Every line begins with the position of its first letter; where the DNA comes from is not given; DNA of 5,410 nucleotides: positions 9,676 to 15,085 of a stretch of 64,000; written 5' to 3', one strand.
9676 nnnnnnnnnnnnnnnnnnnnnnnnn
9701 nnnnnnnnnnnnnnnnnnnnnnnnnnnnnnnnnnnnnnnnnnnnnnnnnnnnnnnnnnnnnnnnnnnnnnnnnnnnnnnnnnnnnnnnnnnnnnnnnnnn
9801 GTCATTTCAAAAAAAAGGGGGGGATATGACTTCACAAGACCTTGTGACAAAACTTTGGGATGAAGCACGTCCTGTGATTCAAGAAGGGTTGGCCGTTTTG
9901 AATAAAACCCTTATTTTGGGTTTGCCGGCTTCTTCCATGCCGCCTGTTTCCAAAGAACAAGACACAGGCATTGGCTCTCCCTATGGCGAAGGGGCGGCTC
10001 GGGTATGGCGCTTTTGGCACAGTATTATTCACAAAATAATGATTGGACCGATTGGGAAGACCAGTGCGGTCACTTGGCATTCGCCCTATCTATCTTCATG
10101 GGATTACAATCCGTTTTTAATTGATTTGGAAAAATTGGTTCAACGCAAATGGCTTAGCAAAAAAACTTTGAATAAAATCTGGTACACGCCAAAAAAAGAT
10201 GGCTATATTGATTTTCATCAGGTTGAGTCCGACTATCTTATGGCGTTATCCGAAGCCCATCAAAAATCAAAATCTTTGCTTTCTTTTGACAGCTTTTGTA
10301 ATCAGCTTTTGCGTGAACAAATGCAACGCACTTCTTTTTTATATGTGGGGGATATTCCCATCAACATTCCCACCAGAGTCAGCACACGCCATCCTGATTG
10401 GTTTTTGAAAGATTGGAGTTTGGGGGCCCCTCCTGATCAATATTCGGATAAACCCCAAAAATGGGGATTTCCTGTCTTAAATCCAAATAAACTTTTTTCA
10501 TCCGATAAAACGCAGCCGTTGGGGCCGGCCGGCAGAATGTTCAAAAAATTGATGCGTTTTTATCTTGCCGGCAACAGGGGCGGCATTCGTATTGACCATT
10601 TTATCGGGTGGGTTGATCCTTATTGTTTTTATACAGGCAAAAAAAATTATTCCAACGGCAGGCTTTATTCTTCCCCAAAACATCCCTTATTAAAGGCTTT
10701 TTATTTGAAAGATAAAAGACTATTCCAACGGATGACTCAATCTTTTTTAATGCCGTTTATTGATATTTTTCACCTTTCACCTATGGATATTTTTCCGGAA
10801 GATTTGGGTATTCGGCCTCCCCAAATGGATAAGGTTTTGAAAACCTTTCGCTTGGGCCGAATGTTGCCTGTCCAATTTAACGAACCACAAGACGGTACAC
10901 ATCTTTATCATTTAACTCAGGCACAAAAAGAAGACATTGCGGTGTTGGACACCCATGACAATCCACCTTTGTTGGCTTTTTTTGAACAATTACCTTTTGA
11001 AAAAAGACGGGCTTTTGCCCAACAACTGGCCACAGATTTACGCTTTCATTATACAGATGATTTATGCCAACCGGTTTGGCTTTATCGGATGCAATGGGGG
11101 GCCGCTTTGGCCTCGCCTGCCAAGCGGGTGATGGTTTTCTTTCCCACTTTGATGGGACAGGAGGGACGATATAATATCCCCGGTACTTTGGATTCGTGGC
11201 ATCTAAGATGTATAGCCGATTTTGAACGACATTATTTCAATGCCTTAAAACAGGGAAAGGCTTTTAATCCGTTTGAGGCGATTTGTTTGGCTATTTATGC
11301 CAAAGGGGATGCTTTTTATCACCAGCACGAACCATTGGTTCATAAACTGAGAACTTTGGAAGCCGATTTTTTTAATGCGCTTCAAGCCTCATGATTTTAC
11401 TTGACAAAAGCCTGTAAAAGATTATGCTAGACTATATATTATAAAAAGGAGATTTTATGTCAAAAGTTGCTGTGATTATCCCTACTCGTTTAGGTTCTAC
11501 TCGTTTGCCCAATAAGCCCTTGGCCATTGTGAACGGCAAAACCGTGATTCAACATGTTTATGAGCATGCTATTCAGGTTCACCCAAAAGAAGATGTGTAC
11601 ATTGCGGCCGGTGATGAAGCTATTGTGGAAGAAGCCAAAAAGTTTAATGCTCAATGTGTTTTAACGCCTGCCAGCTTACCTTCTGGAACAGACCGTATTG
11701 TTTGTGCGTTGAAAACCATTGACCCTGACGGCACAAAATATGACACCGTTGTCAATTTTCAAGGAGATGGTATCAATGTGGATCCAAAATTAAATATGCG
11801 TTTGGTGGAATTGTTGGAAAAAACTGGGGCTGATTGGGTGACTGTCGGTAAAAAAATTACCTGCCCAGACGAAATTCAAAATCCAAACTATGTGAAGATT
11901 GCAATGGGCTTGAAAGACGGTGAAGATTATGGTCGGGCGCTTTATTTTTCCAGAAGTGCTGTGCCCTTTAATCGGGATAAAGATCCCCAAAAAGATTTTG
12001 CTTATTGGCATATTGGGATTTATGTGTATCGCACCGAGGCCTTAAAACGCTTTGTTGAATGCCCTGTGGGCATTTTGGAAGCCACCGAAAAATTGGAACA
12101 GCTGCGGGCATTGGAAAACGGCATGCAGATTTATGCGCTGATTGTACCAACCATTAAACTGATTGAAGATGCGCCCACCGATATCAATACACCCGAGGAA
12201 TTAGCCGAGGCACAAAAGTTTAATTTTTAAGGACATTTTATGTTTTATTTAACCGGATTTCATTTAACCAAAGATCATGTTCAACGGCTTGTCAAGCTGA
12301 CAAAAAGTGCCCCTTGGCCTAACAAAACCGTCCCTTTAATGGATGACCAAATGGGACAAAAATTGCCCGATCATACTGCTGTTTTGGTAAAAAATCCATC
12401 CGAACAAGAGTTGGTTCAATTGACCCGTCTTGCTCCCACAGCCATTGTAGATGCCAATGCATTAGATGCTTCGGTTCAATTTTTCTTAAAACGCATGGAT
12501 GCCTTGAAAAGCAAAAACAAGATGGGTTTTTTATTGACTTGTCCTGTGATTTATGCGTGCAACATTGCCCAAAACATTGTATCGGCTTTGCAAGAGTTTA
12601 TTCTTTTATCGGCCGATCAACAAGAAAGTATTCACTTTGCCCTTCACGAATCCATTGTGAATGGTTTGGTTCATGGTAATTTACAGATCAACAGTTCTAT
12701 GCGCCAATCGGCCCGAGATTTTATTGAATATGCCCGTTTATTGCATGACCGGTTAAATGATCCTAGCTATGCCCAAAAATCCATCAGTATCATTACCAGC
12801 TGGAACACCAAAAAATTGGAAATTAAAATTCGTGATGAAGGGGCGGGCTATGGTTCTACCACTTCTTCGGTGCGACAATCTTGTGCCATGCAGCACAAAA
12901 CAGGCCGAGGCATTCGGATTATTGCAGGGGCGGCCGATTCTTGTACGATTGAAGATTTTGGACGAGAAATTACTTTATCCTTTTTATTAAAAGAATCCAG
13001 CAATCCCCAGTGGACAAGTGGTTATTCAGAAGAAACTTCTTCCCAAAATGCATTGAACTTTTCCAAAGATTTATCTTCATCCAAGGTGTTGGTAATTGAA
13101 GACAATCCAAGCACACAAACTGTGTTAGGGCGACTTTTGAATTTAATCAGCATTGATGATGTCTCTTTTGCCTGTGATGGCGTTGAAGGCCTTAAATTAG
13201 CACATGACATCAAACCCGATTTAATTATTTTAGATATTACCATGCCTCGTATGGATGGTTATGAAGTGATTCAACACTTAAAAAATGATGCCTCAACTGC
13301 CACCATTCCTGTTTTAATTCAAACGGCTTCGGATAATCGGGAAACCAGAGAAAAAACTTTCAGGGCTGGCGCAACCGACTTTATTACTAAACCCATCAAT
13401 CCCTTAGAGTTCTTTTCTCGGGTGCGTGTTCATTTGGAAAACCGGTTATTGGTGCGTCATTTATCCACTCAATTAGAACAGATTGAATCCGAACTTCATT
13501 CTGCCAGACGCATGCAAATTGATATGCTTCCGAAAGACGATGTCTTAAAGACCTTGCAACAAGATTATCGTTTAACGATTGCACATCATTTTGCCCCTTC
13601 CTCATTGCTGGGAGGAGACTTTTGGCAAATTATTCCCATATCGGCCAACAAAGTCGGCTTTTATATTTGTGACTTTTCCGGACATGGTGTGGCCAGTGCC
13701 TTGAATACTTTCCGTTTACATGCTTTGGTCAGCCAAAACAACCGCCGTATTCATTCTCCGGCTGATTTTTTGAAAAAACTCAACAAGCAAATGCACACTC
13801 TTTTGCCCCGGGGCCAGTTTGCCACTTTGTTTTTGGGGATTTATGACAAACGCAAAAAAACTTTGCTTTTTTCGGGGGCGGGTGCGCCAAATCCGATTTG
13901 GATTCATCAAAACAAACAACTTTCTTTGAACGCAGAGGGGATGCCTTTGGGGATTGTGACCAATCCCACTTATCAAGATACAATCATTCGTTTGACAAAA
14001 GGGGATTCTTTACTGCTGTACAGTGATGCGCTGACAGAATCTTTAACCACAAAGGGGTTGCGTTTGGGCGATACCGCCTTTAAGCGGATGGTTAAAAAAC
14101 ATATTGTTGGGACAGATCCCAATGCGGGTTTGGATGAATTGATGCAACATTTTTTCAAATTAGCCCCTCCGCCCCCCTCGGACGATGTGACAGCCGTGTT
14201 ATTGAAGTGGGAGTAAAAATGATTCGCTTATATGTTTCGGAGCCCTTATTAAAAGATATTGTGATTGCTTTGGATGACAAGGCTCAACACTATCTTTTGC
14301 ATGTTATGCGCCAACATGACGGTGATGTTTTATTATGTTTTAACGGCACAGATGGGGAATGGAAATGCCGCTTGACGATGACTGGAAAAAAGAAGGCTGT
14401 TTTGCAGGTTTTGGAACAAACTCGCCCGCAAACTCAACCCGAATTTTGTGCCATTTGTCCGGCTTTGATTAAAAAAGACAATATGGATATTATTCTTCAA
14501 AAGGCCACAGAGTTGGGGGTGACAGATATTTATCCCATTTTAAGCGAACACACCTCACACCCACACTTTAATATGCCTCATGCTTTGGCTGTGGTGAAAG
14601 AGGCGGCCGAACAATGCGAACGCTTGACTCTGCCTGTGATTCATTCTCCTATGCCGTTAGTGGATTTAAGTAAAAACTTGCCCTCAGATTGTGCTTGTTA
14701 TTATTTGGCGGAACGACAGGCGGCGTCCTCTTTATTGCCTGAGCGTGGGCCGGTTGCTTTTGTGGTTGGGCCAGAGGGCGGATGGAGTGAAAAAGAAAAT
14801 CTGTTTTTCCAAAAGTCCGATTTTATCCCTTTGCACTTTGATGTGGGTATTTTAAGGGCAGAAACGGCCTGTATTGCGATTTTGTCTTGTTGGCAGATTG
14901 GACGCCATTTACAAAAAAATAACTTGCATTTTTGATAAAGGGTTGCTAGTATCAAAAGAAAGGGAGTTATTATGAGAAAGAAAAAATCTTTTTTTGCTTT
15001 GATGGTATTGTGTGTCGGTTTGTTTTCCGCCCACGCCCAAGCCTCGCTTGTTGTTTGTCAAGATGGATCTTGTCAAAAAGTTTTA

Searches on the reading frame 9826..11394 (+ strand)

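Call 62: search_protein_families(library=pfam, proteins=[window:9826-11394:+], max_evalue=0.001)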
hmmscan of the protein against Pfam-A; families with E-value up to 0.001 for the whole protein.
window:9826-11394:+ (522 aa): 1 family
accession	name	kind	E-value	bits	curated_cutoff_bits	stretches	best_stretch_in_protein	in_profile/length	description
PF02446.23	Glyco_hydro_77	-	5e-37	128.3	25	2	167-462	190-459/465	4-alpha-glucanotransferase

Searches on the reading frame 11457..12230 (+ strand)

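Call 62: search_protein_families(library=pfam, proteins=[window:11457-12230:+], max_evalue=0.001)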
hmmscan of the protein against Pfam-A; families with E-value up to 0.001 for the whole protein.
window:11457-12230:+ (257 aa): 2 families
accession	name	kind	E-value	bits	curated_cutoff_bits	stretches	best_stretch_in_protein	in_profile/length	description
PF02348.25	CTP_transf_3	-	2e-44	152.4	22.6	1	5-225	1-217/217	Cytidylyltransferase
PF12804.13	NTP_transf_3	-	1.6e-08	35.3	27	1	10-131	10-122/160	MobA-like NTP transferase domain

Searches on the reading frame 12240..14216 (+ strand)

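Call 22: search_protein_families(library=pfam, proteins=[window:12240-14216:+], max_evalue=0.001)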
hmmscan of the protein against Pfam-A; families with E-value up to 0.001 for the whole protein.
window:12240-14216:+ (658 aa): 3 families
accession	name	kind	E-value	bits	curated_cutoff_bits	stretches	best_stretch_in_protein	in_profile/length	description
PF07228.17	SpoIIE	-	1.5e-37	129.8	25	1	470-657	3-191/192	Stage II sporulation protein E (SpoIIE)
PF00072.30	Response_reg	-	6.4e-25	87.9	30.2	1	283-395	1-110/111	Response regulator receiver domain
PF13581.12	HATPase_c_2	-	5.7e-07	30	27.4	1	114-247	16-126/127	Histidine kinase-like ATPase domain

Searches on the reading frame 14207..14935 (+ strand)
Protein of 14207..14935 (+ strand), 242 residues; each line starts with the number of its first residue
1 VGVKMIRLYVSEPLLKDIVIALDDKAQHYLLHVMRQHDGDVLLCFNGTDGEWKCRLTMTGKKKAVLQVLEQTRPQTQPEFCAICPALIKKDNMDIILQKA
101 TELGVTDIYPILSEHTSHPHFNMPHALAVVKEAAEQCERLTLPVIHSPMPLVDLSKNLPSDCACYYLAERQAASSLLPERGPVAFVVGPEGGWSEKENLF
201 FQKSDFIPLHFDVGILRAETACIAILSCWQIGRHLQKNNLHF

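Call 22: search_protein_families(library=pfam, proteins=[window:14207-14935:+], max_evalue=0.001)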
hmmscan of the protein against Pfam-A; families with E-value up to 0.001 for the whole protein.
window:14207-14935:+ (242 aa): 2 families
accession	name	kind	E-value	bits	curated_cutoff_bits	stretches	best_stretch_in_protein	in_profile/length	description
PF04452.19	Methyltrans_RNA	-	6.4e-36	123.9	23.9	1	82-230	8-165/165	RNA methyltransferase domain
PF20260.4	PUA_4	-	9.2e-13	48.5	23.9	1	22-68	1-47/48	RNA methyltransferase PUA domain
